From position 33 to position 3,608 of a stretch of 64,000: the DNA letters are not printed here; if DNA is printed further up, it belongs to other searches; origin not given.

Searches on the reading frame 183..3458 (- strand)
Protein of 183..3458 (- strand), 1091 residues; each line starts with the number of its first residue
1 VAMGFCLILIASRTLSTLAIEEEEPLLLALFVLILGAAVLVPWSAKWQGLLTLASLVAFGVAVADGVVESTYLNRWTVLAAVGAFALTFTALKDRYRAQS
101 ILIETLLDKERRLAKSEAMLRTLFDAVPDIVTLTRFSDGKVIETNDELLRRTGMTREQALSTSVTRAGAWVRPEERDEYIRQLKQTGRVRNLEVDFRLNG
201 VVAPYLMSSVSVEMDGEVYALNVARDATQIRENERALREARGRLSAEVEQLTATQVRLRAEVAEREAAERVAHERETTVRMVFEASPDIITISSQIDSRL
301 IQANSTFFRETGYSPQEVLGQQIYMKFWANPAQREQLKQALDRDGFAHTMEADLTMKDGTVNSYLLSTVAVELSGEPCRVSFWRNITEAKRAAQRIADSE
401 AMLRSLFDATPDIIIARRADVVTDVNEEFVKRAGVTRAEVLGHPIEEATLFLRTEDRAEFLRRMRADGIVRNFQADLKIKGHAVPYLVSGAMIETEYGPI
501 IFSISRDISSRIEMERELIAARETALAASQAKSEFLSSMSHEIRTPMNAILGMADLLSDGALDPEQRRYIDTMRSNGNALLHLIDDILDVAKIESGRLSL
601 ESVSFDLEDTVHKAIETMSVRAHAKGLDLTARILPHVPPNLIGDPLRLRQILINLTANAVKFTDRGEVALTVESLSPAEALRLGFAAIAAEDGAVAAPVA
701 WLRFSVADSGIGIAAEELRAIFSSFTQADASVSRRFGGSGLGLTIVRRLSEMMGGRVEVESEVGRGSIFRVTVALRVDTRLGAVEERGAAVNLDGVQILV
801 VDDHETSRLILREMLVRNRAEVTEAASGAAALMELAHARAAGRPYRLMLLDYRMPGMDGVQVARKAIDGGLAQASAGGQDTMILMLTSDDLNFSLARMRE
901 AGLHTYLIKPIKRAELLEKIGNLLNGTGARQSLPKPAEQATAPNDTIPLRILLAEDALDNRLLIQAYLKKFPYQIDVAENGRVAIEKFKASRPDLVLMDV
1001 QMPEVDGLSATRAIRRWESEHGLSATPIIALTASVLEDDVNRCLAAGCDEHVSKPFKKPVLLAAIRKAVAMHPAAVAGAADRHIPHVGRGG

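Call 21: search_protein_families(library=pfam, proteins=[window:183-3458:-], max_evalue=0.00001)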
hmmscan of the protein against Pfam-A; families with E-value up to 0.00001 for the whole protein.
window:183-3458:- (1091 aa): 7 families
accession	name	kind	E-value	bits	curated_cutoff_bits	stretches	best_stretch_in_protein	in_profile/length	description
PF00072.30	Response_reg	-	1.7e-44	151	30.2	2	951-1066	1-111/111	Response regulator receiver domain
PF02518.31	HATPase_c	-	6.2e-25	88.2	26.4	1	643-775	1-109/111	Histidine kinase-, DNA gyrase B-, and HSP90-like ATPase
PF13426.13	PAS_9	-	1.1e-24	87.1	27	2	287-388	1-103/103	PAS domain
PF00512.31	HisKA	-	8e-23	80.7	26.9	1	531-596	1-66/66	His Kinase A (phospho-acceptor) domain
PF00989.32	PAS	-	5e-16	59.2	22.6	0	282-361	6-86/113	PAS fold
PF13188.13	PAS_8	-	8.8e-15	54.4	21.8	0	402-451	2-49/65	PAS domain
PF08448.16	PAS_4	-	8.9e-12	45.7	23.1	0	124-230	1-108/110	PAS fold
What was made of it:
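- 183..3849 (-): Chromosomal anchor: a hybrid PAS histidine kinase/response-regulator gene, split in the window by an apparent frameshift near 3460. Pfam (call 21).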

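Call 32: find_related_loci(query=window:183-3458:-, collection=genome_contigs, flank=10000)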
Query window:183-3458:- (1091 aa) in genome_contigs; peptide patterns used: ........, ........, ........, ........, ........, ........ (x = any residue, [..] = any of these).
599 stretches matched a pattern (row limit reached: there are more); 512 encode a relative of the query (tblastn E <= 1e-3); the best 80 are kept; 79 distinct loci.
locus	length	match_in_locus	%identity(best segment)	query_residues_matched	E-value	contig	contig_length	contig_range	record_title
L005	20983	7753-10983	79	1-1074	0e+0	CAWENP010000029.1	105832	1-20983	MAG: uncultured delta proteobacterium isolate MFD02248.bin.1.176 genome assembly, contig: contig_9576, whole genome shot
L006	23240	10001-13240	72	1-1075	0e+0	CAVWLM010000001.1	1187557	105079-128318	MAG: uncultured delta proteobacterium isolate MFD04434.bin.1.44 genome assembly, contig: contig_1084, whole genome shotg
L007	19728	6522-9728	76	1-1070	0e+0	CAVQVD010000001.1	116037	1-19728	MAG: uncultured delta proteobacterium isolate MFD10064.bin.1.75 genome assembly, contig: contig_111942, whole genome sho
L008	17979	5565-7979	58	3-1069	0e+0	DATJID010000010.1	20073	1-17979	MAG TPA_asm: Candidatus Binataceae bacterium isolate SMAG_U15529 k141_953088, whole genome shotgun sequence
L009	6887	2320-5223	35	257-1071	2e-126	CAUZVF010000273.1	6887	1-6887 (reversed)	MAG: Planctomycetota bacterium isolate CB6_Bottom.34 genome assembly, contig: Ga0310122_10007296, whole genome shotgun s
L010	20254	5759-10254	39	102-1070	9e-124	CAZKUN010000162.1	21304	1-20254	MAG TPA_asm: uncultured Armatimonadia bacterium isolate SRP308112_co1_172 genome assembly, contig: NODE_3799_length_2130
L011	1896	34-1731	40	476-1078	5e-128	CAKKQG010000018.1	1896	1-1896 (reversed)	Anaerolineales bacterium isolate Hainich-H52-bin129-1 genome assembly, contig: H52-bin129_1_Hain_H52_02um_R3_65563_lengt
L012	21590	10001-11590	44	513-1073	2e-118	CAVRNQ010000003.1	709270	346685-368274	MAG: uncultured Acidobacteriota bacterium isolate MFD03726.bin.1.212 genome assembly, contig: contig_10640, whole genome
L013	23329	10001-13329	38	235-1082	1e-117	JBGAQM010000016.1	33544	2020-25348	MAG: Urbifossiella sp. isolate MAG_AAO_H10.24 AAOH10-24_opera_contig_4525, whole genome shotgun sequence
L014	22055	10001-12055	38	386-1072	5e-115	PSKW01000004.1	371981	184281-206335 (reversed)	MAG: Gemmataceae bacterium isolate ERB_16_1 NODE_4_length_371981_cov_9.648121, whole genome shotgun sequence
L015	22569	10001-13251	38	264-1082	6e-115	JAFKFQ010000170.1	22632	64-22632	Bacterium isolate SCN18_30_10_14_R2_B_71_11 SCN18_30_10_14_R2_B_scaffold_2194, whole genome shotgun sequence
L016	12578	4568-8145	34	113-1057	3e-113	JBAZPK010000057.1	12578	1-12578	MAG: Thermoleophilia bacterium isolate SO_2017_SWC_28 scaffold_4321_c1_LP-4_2017, whole genome shotgun sequence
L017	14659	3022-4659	42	501-1080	3e-112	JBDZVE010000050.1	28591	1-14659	MAG: Lysobacterales bacterium isolate PE_dung26 NODE_611_length_28591, whole genome shotgun sequence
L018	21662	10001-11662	41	504-1076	4e-112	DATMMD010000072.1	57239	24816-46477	MAG TPA_asm: Bryobacteraceae bacterium isolate SMAG_U12814 k141_3037064, whole genome shotgun sequence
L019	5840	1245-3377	37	350-1057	2e-112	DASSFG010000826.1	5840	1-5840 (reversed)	MAG TPA_asm: Pirellulales bacterium isolate SMAG_U999 k141_1256177, whole genome shotgun sequence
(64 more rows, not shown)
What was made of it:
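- The lineage assignment rests on the record titles of the best kinase orthologs (call 32).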

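Call 96: search_protein_families(library=pfam, proteins=[L007:4382-5605:+, L005:3548-4852:+, L006:7784-8986:-, L006:5705-7768:-, L005:5854-6792:+, L005:5283-5810:-, L007:2636-3451:-], max_evalue=0.0001)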
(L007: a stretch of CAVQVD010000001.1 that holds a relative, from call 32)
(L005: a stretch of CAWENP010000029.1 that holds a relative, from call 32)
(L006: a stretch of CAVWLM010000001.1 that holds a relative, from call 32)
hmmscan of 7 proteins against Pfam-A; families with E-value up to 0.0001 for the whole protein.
L007:4382-5605:+ (407 aa): 2 families
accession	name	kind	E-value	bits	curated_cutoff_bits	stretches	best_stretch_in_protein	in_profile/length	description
PF00589.27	Phage_integrase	-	3.8e-22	79.3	27.1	1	200-366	3-166/172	Phage integrase family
PF12167.14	Arm-DNA-bind_2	-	1.1e-10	41.8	22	1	8-66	7-65/65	Arm DNA-binding domain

L005:3548-4852:+ (434 aa): 3 families
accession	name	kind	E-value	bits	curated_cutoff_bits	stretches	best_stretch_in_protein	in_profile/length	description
PF00571.33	CBS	-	3.6e-58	194.1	24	4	119-171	1-53/57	CBS domain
PF02641.20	DUF190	-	1e-31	109.5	23.4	1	7-103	1-97/97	Uncharacterized ACR, COG1993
PF00543.27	P-II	-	6.4e-05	23.7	25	0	26-106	14-100/102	Nitrogen regulatory protein P-II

L006:7784-8986:- (400 aa): 1 family
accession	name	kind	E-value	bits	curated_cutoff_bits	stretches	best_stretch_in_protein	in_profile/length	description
PF01263.26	Aldose_epim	-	3.6e-75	253.6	27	1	50-396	2-298/299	Aldose 1-epimerase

L006:5705-7768:- (687 aa): 2 families
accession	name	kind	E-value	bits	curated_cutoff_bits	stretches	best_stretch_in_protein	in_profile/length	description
PF00924.24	MS_channel_2nd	-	2.5e-16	60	20.2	1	506-571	3-68/68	Mechanosensitive ion channel, beta-domain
PF21082.3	MS_channel_3rd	-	2.1e-14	54.2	21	1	579-662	2-88/88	Mechanosensitive ion channel MscS, C-terminal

L005:5854-6792:+ (312 aa): 0 families

L005:5283-5810:- (175 aa): 2 families
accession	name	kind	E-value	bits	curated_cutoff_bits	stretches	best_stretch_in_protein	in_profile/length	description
PF12973.13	Cupin_7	-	1e-06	28.9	27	1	44-138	4-94/105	ChrR Cupin-like domain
PF07883.17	Cupin_2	-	2.2e-05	24.5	27.2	1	81-110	2-31/70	Cupin domain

L007:2636-3451:- (271 aa): 1 family
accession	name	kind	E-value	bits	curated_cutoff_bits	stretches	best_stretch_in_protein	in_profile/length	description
PF01425.27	Amidase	-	9.9e-17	61.5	27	1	9-251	191-445/445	Amidase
